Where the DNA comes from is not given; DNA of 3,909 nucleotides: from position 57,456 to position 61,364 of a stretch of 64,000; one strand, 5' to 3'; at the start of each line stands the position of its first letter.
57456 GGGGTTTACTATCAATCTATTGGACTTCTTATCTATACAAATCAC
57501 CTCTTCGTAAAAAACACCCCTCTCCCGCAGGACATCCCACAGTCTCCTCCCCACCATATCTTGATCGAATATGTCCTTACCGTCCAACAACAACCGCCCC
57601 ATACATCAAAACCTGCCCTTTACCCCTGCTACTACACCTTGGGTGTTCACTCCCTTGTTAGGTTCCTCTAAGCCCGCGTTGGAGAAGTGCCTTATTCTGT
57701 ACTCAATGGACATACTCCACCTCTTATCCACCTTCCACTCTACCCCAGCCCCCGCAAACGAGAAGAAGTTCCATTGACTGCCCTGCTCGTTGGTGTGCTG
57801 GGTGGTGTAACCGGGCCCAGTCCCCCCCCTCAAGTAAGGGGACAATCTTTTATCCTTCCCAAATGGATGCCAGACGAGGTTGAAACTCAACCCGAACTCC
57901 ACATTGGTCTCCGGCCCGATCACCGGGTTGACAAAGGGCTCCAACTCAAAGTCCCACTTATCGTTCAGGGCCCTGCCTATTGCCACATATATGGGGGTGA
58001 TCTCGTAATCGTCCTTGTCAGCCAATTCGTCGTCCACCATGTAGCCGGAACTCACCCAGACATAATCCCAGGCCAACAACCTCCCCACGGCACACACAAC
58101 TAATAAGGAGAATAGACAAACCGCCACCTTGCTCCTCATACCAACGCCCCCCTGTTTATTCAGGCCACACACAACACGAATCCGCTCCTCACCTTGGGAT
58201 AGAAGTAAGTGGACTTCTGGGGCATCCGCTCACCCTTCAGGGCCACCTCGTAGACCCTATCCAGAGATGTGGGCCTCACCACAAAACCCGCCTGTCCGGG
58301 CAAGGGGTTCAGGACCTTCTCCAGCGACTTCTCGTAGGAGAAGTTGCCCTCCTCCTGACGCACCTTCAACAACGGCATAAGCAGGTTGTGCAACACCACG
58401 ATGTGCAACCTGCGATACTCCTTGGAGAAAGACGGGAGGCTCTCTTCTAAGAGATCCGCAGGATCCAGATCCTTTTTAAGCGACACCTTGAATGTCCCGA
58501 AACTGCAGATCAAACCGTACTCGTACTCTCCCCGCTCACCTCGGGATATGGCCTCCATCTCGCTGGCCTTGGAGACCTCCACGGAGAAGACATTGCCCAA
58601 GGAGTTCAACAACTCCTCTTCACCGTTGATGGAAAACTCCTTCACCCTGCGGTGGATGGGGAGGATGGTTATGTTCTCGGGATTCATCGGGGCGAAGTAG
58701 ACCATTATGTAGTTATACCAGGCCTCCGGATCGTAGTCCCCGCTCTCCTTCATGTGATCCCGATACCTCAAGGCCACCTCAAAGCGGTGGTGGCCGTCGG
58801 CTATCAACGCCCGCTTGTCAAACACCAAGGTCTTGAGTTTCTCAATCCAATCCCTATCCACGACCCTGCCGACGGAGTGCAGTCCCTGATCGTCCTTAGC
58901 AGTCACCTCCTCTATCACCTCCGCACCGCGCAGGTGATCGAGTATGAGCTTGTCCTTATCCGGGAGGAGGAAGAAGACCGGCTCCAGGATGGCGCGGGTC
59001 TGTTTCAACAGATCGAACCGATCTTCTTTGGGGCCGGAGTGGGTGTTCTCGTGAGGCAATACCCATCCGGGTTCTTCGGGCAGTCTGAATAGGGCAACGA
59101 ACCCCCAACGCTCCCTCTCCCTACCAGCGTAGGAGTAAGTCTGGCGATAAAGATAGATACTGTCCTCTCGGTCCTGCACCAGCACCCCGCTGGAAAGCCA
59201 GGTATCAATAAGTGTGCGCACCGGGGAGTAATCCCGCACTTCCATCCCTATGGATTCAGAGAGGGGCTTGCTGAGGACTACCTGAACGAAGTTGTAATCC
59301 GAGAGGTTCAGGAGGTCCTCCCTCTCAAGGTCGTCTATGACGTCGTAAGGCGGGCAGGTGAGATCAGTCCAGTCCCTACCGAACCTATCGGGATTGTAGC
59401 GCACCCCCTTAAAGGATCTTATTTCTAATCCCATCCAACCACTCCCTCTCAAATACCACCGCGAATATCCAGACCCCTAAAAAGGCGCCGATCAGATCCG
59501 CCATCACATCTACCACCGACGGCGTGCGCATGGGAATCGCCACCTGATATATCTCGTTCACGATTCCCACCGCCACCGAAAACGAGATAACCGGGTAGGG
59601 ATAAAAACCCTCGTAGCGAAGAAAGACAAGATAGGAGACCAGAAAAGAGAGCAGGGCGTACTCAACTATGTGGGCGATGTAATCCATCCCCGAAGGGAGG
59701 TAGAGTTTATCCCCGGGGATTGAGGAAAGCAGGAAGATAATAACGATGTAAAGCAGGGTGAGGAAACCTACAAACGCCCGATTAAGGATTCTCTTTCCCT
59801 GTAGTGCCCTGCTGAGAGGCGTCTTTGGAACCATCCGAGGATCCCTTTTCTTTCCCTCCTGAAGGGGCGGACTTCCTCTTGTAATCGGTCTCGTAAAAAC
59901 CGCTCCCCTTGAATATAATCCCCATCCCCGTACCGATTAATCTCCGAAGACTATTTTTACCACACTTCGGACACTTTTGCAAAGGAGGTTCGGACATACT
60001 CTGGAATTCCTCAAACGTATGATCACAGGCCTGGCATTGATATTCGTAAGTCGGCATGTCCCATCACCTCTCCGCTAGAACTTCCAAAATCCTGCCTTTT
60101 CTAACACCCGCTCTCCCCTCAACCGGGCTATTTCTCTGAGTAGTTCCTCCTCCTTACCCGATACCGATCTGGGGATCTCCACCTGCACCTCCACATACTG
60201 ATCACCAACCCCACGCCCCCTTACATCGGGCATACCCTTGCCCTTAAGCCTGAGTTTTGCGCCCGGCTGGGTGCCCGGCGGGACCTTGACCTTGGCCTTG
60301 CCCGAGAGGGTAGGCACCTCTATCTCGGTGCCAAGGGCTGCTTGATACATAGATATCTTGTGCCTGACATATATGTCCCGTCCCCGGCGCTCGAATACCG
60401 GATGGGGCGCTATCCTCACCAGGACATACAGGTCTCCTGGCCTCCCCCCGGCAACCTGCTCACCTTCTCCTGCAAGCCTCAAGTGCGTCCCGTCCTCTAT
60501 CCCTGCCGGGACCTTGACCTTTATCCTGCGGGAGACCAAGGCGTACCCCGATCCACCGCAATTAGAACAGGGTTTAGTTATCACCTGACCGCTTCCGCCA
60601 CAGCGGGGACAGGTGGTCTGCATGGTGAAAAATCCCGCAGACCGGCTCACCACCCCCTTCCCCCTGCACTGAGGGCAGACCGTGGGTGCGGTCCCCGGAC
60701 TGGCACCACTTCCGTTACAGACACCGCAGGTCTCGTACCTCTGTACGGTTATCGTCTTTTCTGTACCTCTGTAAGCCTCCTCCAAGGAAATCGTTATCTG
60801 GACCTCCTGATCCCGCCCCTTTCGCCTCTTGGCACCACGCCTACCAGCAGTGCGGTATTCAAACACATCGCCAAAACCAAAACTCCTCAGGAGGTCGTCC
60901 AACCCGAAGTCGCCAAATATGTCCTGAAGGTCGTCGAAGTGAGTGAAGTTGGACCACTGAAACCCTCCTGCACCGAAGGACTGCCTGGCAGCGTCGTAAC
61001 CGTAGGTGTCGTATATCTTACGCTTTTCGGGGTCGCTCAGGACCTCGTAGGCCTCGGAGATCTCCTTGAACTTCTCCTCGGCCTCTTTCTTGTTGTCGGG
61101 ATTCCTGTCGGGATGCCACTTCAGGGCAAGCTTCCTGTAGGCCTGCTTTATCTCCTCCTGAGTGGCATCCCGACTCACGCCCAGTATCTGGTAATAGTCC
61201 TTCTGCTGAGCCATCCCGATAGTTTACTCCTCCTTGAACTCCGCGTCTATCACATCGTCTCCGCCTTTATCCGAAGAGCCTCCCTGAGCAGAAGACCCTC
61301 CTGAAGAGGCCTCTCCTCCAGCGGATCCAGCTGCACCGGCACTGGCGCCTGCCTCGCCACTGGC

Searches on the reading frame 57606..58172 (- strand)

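Call 70: search_protein_families(library=pfam, proteins=[window:57606-58172:-], max_evalue=0.00001)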
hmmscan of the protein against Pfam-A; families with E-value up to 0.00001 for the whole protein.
window:57606-58172:- (188 aa): 2 families
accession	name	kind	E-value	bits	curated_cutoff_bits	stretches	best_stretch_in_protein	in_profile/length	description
PF09411.16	PagL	-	1.8e-20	73.9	23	1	74-184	23-135/136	Lipid A 3-O-deacylase (PagL)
PF13505.12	OMP_b-brl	-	3.8e-09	37.4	28.7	1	93-188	85-175/175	Outer membrane protein beta-barrel domain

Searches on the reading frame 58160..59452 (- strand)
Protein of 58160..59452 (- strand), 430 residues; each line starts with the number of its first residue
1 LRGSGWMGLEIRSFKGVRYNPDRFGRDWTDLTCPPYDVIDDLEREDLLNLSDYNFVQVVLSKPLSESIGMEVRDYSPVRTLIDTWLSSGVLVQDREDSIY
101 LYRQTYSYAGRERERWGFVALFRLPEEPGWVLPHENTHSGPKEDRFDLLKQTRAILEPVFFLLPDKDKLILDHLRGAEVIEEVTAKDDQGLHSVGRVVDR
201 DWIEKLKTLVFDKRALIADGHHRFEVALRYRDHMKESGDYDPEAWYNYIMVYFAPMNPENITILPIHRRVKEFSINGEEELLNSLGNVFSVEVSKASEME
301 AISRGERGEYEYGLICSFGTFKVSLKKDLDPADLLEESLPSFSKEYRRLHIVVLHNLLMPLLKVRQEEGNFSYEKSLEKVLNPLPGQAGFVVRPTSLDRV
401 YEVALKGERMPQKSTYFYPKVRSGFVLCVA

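Call 70: search_protein_families(library=pfam, proteins=[window:58160-59452:-], max_evalue=0.00001)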
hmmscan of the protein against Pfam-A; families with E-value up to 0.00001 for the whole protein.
window:58160-59452:- (430 aa): 1 family
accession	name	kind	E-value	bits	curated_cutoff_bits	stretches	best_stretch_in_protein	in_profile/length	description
PF06245.16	DUF1015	-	2.4e-68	230.9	25.8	1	11-317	1-298/325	Protein of unknown function (DUF1015)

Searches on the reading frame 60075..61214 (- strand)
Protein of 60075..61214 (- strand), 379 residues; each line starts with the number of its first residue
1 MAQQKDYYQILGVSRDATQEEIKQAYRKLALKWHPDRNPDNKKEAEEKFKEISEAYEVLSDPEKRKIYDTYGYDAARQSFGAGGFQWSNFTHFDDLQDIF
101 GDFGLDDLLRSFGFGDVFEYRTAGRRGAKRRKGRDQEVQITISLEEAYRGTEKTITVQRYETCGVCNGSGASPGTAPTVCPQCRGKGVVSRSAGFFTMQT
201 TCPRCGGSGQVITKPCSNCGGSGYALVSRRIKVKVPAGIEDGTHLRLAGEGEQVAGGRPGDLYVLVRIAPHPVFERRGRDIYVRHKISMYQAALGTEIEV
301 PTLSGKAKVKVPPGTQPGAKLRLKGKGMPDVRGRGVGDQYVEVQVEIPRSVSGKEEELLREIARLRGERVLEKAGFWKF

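Call 70: search_protein_families(library=pfam, proteins=[window:60075-61214:-], max_evalue=0.00001)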
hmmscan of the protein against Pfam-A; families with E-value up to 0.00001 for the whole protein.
window:60075-61214:- (379 aa): 4 families
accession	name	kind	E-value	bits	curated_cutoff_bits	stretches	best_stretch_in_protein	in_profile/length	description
PF01556.23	DnaJ_C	-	8.9e-54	182.1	26.6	1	137-348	2-152/152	DnaJ C terminal domain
PF00226.36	DnaJ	-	7.4e-32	109.7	27.8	1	6-69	1-63/63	DnaJ domain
PF00684.25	DnaJ_CXXCXGXG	-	2.9e-15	56.7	32.7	1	163-223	1-65/65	DnaJ central domain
PF15777.11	Anti-TRAP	-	3e-06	27.5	32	0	161-194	11-47/59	Tryptophan RNA-binding attenuator protein inhibitory protein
